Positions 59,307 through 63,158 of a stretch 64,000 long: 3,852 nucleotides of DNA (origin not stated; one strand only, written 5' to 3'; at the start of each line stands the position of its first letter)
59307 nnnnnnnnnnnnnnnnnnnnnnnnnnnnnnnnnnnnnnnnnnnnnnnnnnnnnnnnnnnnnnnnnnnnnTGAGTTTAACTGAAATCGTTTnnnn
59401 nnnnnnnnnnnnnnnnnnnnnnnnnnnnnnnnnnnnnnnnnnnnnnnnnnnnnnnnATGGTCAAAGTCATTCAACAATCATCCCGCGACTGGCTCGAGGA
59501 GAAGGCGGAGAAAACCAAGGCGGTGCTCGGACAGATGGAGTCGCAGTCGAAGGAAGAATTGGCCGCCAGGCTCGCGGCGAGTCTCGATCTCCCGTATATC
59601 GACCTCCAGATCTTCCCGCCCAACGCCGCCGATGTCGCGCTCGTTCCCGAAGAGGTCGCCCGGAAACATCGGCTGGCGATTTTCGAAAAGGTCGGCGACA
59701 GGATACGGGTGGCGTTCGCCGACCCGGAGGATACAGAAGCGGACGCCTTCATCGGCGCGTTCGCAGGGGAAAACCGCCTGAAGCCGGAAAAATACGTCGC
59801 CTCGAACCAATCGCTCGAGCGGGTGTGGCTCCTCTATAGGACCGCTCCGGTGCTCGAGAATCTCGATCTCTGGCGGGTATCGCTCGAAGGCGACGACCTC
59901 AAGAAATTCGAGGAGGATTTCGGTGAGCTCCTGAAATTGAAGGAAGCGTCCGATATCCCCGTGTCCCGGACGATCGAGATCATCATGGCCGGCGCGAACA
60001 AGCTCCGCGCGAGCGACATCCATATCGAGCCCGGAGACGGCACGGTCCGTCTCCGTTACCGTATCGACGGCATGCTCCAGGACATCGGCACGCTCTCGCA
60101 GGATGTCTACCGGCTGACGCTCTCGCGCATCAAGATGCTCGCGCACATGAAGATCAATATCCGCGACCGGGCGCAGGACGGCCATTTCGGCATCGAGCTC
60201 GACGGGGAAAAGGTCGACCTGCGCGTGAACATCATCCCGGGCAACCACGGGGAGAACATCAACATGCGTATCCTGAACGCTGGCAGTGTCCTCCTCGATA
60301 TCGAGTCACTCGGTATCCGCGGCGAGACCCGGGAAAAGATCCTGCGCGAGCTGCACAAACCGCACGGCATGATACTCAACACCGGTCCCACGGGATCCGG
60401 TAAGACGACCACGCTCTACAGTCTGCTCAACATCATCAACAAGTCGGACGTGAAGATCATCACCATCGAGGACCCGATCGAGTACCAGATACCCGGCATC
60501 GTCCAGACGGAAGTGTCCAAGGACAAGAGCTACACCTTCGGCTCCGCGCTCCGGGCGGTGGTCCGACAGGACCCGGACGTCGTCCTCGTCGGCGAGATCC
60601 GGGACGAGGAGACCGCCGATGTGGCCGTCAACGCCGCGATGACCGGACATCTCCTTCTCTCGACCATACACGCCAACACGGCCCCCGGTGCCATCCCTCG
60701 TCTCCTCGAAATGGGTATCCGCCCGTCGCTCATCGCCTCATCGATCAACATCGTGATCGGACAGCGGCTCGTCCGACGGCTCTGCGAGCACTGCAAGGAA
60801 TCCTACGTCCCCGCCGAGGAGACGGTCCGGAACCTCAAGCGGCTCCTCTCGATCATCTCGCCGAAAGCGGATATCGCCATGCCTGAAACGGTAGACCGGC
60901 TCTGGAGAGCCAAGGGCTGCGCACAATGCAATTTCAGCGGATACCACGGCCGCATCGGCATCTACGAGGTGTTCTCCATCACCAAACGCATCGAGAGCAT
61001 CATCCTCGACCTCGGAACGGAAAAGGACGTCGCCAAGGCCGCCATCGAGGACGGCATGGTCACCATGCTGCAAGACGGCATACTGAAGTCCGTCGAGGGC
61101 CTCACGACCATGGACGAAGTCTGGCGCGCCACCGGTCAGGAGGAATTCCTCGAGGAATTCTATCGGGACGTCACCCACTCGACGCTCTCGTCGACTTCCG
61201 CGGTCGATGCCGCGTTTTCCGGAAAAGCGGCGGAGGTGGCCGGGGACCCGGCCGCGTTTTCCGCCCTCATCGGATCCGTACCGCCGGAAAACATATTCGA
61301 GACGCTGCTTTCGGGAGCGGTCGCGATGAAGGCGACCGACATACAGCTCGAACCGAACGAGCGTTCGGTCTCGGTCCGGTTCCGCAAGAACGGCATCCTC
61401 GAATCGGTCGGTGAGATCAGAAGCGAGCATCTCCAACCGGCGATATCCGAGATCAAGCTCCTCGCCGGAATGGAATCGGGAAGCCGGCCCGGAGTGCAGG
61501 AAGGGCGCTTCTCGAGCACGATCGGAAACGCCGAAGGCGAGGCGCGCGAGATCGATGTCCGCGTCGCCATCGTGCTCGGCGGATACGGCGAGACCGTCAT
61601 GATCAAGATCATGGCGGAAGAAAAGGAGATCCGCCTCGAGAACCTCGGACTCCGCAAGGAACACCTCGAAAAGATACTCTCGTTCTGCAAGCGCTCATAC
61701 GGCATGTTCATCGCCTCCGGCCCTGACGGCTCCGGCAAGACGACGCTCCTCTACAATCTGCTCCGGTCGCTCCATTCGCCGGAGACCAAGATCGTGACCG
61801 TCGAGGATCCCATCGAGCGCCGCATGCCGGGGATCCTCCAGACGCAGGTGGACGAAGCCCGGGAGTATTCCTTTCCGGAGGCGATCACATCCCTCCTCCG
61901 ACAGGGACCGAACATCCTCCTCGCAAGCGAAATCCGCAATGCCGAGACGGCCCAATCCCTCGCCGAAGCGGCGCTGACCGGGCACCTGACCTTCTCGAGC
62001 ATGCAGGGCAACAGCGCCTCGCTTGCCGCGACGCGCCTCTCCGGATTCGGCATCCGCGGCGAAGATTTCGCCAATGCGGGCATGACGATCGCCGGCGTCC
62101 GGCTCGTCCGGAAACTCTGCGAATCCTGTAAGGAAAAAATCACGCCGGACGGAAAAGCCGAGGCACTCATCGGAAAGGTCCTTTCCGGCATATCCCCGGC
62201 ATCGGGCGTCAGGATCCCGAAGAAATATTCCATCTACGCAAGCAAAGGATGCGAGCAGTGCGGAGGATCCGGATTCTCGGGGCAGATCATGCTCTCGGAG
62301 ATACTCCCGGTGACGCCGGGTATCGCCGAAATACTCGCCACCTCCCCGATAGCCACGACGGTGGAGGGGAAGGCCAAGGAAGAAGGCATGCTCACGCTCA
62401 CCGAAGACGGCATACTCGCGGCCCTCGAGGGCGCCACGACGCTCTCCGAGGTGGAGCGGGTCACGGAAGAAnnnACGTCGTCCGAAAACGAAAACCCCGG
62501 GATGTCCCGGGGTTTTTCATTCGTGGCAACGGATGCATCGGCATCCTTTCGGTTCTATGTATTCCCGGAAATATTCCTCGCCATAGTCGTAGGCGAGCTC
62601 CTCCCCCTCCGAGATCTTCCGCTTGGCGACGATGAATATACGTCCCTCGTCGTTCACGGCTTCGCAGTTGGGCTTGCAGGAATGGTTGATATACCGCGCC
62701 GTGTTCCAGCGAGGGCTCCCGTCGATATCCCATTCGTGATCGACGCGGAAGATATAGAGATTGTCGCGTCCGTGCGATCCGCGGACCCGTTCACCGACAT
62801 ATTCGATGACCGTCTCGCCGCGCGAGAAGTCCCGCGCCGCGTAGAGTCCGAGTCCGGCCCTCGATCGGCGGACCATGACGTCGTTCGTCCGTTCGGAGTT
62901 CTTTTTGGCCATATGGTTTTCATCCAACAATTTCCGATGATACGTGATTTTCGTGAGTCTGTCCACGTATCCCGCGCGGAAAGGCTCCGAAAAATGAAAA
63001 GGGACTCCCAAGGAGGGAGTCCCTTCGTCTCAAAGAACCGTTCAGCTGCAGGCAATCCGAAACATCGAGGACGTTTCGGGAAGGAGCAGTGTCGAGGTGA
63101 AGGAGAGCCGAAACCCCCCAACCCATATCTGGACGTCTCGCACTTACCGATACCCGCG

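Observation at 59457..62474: Single 1005-aa protein made of two fused GspE/PilB-type secretion ATPase modules, the second with a degenerate His box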

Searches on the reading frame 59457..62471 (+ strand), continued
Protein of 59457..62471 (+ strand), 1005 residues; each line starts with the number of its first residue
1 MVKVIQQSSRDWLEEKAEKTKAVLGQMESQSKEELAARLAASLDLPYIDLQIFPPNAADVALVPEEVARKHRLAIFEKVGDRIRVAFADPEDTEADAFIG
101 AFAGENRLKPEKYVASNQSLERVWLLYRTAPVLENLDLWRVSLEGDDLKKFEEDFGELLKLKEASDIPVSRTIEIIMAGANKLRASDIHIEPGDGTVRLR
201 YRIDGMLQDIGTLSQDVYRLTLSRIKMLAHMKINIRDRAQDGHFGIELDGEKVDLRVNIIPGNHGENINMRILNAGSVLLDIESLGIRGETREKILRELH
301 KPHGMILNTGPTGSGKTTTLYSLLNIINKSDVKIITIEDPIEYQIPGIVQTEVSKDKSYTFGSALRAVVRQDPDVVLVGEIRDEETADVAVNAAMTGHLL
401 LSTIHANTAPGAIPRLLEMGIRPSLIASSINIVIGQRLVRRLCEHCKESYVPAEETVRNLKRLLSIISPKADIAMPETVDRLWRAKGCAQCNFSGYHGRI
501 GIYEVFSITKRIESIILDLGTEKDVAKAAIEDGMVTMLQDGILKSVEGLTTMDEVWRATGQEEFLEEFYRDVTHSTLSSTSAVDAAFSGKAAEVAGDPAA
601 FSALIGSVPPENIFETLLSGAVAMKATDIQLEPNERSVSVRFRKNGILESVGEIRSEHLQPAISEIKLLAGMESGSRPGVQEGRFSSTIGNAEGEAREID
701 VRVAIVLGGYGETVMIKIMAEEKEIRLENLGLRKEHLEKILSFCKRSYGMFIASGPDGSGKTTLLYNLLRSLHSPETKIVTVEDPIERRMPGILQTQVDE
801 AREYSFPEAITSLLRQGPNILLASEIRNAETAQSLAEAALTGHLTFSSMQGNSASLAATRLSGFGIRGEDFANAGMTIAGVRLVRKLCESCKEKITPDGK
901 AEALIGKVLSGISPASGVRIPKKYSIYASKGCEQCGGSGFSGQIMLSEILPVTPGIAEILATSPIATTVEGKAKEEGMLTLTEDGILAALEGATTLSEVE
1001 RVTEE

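Call 87: search_protein_families(library=padloc, proteins=[window:59457-62471:+], max_evalue=0.001)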
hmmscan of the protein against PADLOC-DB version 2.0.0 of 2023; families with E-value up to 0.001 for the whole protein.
window:59457-62471:+ (1005 aa): 6 families
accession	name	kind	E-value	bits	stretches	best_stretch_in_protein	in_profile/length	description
PDLC04140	mad8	-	4.7e-08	30.9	1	285-535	6-178/314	mads_8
PDLC02372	Nhi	-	0.00024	17.9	0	744-781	195-231/470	-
PDLC04475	PDC-M16A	-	0.00024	17.8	0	734-777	17-60/721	-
PDLC01055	HerA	-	0.00059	16.7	0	240-338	98-194/532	Type III coevolved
PDLC00915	TRIP13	-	0.00084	16.8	0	291-381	51-142/302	TRIP13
PDLC04476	PDC-M16A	-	0.00098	15.6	0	734-780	10-57/691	-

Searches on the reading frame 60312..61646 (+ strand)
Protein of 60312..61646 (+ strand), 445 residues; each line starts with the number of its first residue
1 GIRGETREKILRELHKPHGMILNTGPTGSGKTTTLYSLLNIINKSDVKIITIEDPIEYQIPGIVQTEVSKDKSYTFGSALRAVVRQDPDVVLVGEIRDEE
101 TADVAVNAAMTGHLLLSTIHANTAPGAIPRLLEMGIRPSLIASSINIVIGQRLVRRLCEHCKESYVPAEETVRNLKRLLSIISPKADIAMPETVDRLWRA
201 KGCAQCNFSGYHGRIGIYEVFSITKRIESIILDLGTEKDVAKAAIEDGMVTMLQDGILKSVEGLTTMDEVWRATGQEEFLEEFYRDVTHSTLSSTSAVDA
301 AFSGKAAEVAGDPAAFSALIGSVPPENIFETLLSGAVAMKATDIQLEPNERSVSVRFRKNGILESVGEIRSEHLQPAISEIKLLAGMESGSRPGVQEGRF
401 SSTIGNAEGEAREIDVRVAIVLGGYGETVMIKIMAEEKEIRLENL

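Call 77: predict_structure(alignment_id=A2)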
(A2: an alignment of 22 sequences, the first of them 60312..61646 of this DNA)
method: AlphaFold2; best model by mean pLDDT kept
length: 445 residues; sequences in the alignment: 22
mean_pLDDT: 80.9   pTM: 0.62
mean pLDDT of the five models: 80.9, 80.2, 76.5, 70.8, 58.0
residues with pLDDT >= 90: 124; 70-90: 252; 50-70: 50; < 50: 19
segments of 3 or more residues with pLDDT < 50: 288-295, 437-445
pLDDT, mean of each block of 10 residues (from residue 1): 73 88 72 78 84 76 77 81 83 84 91 90 91 94 93 92 91 81 76 88 93 90 92 92 88 92 93 82 59 47 67 80 81 84 89 88 86 80 71 72 60 77 82 60 35
secondary structure, 60 per line:
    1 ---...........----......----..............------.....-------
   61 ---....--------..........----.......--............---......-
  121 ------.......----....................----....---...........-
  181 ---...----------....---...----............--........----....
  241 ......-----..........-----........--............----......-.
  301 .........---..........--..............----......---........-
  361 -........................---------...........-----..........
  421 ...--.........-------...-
elements in order: H4-14 E19-24 H29-42 E49-53 E64-67 H76-85 E90-96 H99-110 E114-119 H127-133 H138-144 E145-157 E162-165 H169-179 E197-200 E211-222 H225-232 H237-246 H252-261 H267-274 H277-288 E293-298 H300-309 H313-322 H325-338 E343-348 E352-359 E362-370 H371-385 E395-405 E411-423 E426-434

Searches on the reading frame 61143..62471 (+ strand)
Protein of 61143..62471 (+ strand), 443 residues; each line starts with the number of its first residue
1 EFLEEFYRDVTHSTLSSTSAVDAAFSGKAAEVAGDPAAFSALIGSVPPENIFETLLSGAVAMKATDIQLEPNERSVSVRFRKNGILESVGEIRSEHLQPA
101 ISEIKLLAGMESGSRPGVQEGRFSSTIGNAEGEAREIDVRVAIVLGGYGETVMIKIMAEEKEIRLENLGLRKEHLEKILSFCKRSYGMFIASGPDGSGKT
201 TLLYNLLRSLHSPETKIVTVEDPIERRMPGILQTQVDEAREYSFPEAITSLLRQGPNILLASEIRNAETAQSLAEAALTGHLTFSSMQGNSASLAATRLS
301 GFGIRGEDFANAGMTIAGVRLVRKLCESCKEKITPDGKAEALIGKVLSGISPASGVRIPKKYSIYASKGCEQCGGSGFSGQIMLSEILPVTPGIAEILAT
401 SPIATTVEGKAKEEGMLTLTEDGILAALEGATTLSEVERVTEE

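Call 44: search_protein_families(library=ncbifam, proteins=[window:61143-62471:+], max_evalue=0.01)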
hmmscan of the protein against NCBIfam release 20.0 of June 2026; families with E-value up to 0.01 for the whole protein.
window:61143-62471:+ (443 aa): 19 families
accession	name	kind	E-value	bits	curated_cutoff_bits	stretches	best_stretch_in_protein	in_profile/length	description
TIGR02533.1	type_II_gspE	equivalog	5.3e-86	289.2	630.25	1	51-441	112-486/486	type II secretion system ATPase GspE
TIGR02538.1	type_IV_pilB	equivalog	5.6e-81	272.8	675.65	1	52-442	185-563/564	type IV-A pilus assembly ATPase PilB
NF053534.1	T4PilAsmATPsTfpB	equivalog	1.7e-72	244.7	850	1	51-441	204-582/584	type IV pilus assembly ATPase TfpB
NF007755.0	PRK10436.1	equivalog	5.8e-72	242.8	617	1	50-441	87-459/465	type II secretion system protein GspE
NF041000.1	ATPase_ComGA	equivalog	3.3e-54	183.7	300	1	54-323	2-266/267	competence type IV pilus ATPase ComGA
TIGR01420.1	pilT_fam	subfamily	4.6e-23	82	319.1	1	53-299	3-239/343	PilT/PilU family type 4a pilus ATPase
TIGR02525.1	plasmid_TraJ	equivalog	5.2e-16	58.6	368.3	1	154-299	122-269/372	plasmid transfer ATPase TraJ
TIGR02524.1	dot_icm_DotB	equivalog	4.8e-10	39.2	463.3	1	185-301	133-258/358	Dot/Icm type IV secretion system ATPase DotB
TIGR02788.1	VirB11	equivalog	2.7e-07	29.9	249.95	1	170-301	128-264/308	P-type DNA transfer ATPase VirB11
TIGR03819.1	heli_sec_ATPase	hypoth_equivalog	2.8e-07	30.1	373.15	1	165-304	157-302/340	TadA family conjugal transfer-associated ATPase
NF058587.1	archaellum_moto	equivalog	6.6e-07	28.4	550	1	191-291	280-385/527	archaellum flagellar ATPase motor FlaI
NF053672.1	bindosome_BasE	exception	1.1e-06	27.7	1000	1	191-302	275-391/512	bindosome assembly system ATPase subunit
TIGR02782.1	TrbB_P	equivalog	0.0001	21.7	304.55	1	190-300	140-253/303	P-type conjugative transfer ATPase TrbB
NF010475.0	PRK13900.1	equivalog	0.00043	19.4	389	1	150-296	125-276/333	type IV secretion system ATPase VirB11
NF010425.0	PRK13851.1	equivalog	0.00044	19.2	461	1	173-270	149-251/344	type IV secretion system protein VirB11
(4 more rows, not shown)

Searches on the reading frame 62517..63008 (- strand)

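Call 3: search_protein_families(library=pfam, proteins=[window:62517-63008:-], max_evalue=0.01)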
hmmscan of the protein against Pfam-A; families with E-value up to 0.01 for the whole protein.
window:62517-63008:- (163 aa): 2 families
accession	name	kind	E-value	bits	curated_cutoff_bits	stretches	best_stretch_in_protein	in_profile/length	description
PF00856.33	SET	-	5.1e-22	78.7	22.4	1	52-143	1-105/105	SET domain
PF21549.2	PRDM2_PR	-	0.00047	20.3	27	1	70-150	31-120/123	PR domain zinc finger protein 2, PR domain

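Call 87: search_protein_families(library=padloc, proteins=[window:62517-63008:-], max_evalue=0.001)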
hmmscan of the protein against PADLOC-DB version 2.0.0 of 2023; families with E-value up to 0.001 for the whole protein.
window:62517-63008:- (163 aa): 0 families
